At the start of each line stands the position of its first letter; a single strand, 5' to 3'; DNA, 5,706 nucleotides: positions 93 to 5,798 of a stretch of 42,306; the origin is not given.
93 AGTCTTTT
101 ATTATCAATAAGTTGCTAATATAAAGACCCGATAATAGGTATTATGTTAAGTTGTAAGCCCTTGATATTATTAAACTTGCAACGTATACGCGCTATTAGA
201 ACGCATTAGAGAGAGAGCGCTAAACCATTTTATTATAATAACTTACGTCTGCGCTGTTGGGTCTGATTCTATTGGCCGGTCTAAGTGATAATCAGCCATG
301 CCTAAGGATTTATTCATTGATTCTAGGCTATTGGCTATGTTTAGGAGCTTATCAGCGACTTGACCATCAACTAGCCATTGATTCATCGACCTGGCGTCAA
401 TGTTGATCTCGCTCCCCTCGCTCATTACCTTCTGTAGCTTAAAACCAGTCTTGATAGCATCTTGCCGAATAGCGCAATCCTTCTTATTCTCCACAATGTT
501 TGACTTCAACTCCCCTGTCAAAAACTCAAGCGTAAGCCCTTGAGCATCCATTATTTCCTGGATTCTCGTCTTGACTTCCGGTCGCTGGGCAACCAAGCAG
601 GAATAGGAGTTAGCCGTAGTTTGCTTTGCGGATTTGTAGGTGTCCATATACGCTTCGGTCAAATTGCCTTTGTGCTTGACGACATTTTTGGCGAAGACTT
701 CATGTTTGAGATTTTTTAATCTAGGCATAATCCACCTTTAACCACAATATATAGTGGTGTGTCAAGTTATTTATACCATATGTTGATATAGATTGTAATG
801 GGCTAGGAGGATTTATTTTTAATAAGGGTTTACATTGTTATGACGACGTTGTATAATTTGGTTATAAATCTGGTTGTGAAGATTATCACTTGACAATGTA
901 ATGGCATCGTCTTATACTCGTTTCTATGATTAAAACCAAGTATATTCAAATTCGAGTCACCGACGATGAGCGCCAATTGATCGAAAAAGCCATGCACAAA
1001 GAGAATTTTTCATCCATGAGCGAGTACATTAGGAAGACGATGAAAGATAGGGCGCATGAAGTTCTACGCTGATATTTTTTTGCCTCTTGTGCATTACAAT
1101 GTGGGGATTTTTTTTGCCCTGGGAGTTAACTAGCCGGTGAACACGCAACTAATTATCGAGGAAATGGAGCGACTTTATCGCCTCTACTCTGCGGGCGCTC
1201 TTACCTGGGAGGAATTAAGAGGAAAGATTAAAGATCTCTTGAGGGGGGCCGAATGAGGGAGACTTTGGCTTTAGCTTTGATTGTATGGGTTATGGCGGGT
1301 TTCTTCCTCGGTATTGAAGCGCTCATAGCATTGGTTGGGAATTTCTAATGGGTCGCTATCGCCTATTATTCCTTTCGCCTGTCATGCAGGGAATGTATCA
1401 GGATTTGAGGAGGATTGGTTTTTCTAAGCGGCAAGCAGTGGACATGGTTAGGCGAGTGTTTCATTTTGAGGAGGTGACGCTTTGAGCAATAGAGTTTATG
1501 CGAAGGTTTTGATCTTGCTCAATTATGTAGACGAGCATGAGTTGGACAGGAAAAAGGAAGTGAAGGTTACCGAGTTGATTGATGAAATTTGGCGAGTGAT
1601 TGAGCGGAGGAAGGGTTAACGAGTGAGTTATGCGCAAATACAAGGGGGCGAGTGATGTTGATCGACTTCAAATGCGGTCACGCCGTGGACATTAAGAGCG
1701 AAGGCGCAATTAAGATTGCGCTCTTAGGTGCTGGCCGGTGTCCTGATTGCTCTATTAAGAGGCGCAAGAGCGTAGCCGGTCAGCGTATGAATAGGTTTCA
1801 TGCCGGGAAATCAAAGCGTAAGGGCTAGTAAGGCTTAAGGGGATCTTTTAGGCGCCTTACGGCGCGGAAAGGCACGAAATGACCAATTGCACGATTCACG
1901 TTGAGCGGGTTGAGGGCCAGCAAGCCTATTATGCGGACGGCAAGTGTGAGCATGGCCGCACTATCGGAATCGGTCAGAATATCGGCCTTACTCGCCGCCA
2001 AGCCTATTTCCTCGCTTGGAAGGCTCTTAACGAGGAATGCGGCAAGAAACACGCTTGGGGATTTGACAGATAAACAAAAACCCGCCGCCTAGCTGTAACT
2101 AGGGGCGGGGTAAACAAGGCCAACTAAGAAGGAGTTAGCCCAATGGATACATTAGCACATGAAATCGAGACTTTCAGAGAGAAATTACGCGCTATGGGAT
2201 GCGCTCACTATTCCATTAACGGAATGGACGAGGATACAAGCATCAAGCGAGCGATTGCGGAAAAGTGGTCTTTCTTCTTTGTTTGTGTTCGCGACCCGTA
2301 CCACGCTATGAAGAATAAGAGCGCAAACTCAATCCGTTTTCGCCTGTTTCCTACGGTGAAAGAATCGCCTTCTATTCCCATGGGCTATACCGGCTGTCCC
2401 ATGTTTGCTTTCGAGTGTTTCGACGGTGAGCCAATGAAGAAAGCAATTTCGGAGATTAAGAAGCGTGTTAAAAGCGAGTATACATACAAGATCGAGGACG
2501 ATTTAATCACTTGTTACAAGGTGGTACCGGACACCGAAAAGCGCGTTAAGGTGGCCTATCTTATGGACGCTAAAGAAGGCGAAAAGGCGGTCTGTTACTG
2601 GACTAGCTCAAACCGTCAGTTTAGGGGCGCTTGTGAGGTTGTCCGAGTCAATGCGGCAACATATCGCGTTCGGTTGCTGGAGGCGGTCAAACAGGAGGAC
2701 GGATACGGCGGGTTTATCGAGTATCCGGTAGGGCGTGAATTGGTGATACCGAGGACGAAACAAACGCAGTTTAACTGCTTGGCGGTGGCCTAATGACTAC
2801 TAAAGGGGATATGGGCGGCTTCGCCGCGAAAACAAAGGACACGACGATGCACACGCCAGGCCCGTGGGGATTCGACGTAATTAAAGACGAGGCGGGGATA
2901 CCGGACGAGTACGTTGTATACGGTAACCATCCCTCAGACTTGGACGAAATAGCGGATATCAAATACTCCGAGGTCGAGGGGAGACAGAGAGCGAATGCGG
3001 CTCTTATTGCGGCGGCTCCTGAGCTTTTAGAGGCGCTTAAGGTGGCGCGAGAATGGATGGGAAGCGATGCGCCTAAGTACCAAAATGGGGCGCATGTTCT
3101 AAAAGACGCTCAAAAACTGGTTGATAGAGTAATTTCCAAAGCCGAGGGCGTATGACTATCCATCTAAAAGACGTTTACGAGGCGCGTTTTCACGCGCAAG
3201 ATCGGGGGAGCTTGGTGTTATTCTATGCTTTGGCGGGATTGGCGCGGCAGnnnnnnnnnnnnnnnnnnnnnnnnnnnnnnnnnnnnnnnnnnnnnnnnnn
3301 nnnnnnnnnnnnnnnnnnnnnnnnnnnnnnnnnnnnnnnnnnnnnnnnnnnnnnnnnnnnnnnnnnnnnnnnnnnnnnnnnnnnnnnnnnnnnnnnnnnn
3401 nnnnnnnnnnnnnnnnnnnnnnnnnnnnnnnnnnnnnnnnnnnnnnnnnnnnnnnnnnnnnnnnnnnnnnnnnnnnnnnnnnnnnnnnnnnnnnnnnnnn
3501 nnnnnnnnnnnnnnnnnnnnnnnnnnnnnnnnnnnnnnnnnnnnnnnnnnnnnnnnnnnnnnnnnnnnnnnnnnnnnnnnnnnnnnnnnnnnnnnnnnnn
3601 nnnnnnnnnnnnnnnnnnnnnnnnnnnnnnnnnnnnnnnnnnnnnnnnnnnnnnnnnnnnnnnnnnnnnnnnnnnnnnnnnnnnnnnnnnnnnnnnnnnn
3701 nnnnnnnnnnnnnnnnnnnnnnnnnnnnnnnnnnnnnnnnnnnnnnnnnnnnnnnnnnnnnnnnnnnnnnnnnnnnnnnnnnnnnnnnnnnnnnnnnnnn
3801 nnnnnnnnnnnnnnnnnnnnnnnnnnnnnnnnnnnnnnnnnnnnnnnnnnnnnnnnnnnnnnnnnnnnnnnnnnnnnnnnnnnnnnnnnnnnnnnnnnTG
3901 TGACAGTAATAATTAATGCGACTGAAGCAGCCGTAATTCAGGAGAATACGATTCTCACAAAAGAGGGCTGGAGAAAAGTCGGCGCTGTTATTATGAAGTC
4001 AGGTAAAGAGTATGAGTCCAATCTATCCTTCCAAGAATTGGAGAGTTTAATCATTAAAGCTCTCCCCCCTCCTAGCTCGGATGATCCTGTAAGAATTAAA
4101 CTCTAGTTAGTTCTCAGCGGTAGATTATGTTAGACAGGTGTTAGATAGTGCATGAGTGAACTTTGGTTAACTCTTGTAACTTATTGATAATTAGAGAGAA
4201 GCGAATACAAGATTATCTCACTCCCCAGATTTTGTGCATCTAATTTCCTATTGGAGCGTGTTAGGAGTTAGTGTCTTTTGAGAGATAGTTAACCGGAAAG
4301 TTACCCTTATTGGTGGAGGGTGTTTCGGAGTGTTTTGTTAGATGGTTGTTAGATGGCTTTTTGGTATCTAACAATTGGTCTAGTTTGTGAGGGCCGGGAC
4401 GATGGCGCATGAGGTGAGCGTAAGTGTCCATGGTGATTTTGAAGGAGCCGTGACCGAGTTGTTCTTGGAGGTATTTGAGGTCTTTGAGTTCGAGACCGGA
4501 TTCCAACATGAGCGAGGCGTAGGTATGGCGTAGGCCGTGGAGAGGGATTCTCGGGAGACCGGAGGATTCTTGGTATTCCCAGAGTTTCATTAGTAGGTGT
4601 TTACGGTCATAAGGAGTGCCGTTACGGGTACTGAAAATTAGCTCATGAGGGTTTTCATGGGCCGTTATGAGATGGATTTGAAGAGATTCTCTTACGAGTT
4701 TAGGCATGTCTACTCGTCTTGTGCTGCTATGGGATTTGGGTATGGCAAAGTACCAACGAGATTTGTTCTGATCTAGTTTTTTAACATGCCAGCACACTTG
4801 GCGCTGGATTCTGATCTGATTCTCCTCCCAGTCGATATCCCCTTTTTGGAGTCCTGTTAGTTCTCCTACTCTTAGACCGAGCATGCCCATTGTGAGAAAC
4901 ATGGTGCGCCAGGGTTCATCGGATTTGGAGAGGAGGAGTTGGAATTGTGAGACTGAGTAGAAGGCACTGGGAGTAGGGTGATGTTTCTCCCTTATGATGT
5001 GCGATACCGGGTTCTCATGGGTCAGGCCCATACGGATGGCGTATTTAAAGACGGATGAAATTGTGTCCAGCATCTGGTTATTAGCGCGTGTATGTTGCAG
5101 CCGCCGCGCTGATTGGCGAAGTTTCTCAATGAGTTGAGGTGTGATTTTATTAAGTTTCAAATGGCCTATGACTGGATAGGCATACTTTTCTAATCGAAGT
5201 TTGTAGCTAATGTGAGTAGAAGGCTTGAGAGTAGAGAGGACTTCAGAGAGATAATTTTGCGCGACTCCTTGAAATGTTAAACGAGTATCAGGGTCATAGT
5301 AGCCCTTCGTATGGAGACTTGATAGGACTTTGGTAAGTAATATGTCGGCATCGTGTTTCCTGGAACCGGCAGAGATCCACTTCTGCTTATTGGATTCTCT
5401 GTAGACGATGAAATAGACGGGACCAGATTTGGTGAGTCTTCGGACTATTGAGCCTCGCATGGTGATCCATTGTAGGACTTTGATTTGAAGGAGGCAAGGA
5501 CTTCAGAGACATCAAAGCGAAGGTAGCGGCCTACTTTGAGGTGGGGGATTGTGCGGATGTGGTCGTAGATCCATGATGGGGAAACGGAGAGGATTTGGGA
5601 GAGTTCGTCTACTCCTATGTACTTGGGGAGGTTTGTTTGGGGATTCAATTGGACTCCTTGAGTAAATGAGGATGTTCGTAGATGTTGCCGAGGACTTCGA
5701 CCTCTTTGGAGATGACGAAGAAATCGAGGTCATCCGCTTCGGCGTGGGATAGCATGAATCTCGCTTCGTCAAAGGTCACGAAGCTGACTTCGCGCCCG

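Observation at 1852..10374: Family of 17 GC-rich hairpin elements with conserved flanks and covarying stems, confined to the early/accessory 8.5 kb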

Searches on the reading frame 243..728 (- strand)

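Call 9: search_protein_families(library=pfam, proteins=[window:243-728:-], max_evalue=0.01)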
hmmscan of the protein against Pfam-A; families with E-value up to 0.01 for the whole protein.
window:243-728:- (161 aa): 0 families

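Call 47: search_protein_families(library=phrogs, proteins=[window:243-728:-], max_evalue=0.01)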
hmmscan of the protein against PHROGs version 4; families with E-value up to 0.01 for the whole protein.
window:243-728:- (161 aa): 2 families
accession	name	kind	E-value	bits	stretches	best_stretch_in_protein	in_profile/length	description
phrog_51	-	head and packaging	1.1e-08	36.2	1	5-62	89-144/261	terminase small subunit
phrog_11494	-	head and packaging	0.0028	18.5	1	1-66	1-61/291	terminase small subunit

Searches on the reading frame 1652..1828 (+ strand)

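Call 11: search_protein_families(library=pfam, proteins=[window:1652-1828:+], max_evalue=0.05)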
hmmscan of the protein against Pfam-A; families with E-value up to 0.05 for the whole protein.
window:1652-1828:+ (58 aa): 1 family
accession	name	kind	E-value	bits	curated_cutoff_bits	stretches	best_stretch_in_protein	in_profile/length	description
PF21276.3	ZNF512_C2HC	-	0.046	13.8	27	0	28-43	14-29/38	Zinc finger protein 512, C2HC zinc finger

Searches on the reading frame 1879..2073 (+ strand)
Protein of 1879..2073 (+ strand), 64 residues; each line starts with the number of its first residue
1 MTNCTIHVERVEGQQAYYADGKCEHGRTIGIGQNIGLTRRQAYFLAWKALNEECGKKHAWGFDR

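Call 11: search_protein_families(library=pfam, proteins=[window:1879-2073:+], max_evalue=0.05)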
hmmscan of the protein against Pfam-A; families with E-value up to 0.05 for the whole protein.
window:1879-2073:+ (64 aa): 0 families

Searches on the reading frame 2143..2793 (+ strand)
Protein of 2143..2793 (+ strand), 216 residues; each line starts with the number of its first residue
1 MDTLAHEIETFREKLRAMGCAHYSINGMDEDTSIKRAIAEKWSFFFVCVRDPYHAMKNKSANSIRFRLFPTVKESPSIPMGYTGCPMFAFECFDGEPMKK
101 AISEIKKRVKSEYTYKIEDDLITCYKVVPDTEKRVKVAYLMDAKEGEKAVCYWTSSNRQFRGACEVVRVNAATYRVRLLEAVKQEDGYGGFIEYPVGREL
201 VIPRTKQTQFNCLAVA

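Call 11: search_protein_families(library=pfam, proteins=[window:2143-2793:+], max_evalue=0.05)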
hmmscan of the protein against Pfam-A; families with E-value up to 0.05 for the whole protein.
window:2143-2793:+ (216 aa): 0 families

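Call 47: search_protein_families(library=phrogs, proteins=[window:2143-2793:+], max_evalue=0.01)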
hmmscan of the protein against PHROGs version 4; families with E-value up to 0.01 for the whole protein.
window:2143-2793:+ (216 aa): 0 families

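Call 73: search_protein_families(library=ncbifam, proteins=[window:2143-2793:+], max_evalue=0.05)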
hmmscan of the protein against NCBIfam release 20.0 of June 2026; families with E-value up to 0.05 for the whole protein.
window:2143-2793:+ (216 aa): 0 families

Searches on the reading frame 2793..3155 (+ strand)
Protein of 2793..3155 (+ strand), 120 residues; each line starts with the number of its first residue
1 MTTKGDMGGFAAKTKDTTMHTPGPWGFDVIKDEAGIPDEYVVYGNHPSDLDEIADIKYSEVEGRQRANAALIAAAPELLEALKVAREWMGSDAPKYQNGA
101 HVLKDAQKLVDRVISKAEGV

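Call 11: search_protein_families(library=pfam, proteins=[window:2793-3155:+], max_evalue=0.05)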
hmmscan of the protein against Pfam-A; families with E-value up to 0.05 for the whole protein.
window:2793-3155:+ (120 aa): 0 families

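Call 47: search_protein_families(library=phrogs, proteins=[window:2793-3155:+], max_evalue=0.01)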
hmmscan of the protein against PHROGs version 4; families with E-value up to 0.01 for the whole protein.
window:2793-3155:+ (120 aa): 1 family
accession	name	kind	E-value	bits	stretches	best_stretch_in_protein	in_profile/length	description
phrog_1273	-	unknown function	6.9e-17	62.7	1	16-119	4-99/103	-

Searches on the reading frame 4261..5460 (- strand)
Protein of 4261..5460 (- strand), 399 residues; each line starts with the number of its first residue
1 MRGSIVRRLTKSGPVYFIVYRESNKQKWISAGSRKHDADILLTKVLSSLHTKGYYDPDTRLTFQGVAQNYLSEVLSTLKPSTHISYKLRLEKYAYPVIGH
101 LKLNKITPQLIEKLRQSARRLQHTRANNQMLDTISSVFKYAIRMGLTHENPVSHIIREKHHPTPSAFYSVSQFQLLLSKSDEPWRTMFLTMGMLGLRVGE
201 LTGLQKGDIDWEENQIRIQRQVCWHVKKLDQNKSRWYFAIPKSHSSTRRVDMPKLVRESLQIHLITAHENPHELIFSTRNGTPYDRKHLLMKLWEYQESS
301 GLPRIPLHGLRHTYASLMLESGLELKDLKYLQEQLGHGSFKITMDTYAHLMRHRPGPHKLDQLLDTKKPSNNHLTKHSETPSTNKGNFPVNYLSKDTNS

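Call 11: search_protein_families(library=pfam, proteins=[window:4261-5460:-], max_evalue=0.05)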
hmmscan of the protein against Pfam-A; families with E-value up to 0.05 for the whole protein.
window:4261-5460:- (399 aa): 4 families
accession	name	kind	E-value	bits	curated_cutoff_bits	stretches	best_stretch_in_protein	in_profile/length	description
PF00589.27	Phage_integrase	-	1.7e-17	64.2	27.1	1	183-351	23-169/172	Phage integrase family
PF22022.2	Phage_int_M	-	2.3e-11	44.2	27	1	63-154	1-92/96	Phage integrase central domain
PF14659.12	Phage_int_SAM_3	-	4.4e-08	33.7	22.6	1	62-116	1-55/58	Phage integrase, N-terminal SAM-like domain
PF13102.12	Phage_int_SAM_5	-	0.002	18.9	22.3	1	69-152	8-93/98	Phage integrase SAM-like domain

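Call 14: find_related_loci(query=window:4261-5460:-, collection=viral_contigs, flank=10000)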
Query window:4261-5460:- (399 aa) in viral_contigs; peptide patterns used: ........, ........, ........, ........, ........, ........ (x = any residue, [..] = any of these).
3 stretches matched a pattern, but none encodes a relative of the query by tblastn (E <= 1e-3).

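Call 22: find_encoding_contigs(protein=window:4261-5460:-, flank=10000, max_places=10)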
Protein window:4261-5460:- (399 aa): 2 contigs read that carry it; 2 places shown.
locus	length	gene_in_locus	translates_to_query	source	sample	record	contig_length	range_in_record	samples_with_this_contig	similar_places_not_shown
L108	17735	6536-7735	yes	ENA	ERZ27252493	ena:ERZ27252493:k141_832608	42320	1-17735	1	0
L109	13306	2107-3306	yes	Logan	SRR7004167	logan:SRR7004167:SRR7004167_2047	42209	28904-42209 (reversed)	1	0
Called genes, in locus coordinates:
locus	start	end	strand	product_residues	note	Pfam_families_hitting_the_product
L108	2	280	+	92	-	?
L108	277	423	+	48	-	-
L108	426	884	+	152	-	-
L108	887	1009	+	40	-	-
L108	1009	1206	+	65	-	-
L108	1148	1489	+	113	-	PF11753:DUF3310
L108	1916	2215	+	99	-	-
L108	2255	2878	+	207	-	PF09414:RNA_ligase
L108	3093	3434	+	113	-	-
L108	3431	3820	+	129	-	-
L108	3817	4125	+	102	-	-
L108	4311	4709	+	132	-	PF09643:YopX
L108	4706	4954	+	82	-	-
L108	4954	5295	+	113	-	-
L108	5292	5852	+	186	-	-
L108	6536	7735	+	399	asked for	PF14659:Phage_int_SAM_3, PF22022:Phage_int_M, PF00589:Phage_integrase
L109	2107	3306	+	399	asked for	PF14659:Phage_int_SAM_3, PF22022:Phage_int_M, PF00589:Phage_integrase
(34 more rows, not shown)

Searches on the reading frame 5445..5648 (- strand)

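Call 11: search_protein_families(library=pfam, proteins=[window:5445-5648:-], max_evalue=0.05)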
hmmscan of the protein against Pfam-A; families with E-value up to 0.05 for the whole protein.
window:5445-5648:- (67 aa): 3 families
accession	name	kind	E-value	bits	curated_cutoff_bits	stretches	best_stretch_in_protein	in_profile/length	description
PF12728.13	HTH_17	-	6.5e-07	30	27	1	11-56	2-49/51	Helix-turn-helix domain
PF21476.4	PF0610-like_N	-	0.0039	17.8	33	1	11-35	15-39/50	PF0610-like, N-terminal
PF04967.18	HTH_10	-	0.032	14.5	23.1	1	7-34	20-47/53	HTH DNA binding domain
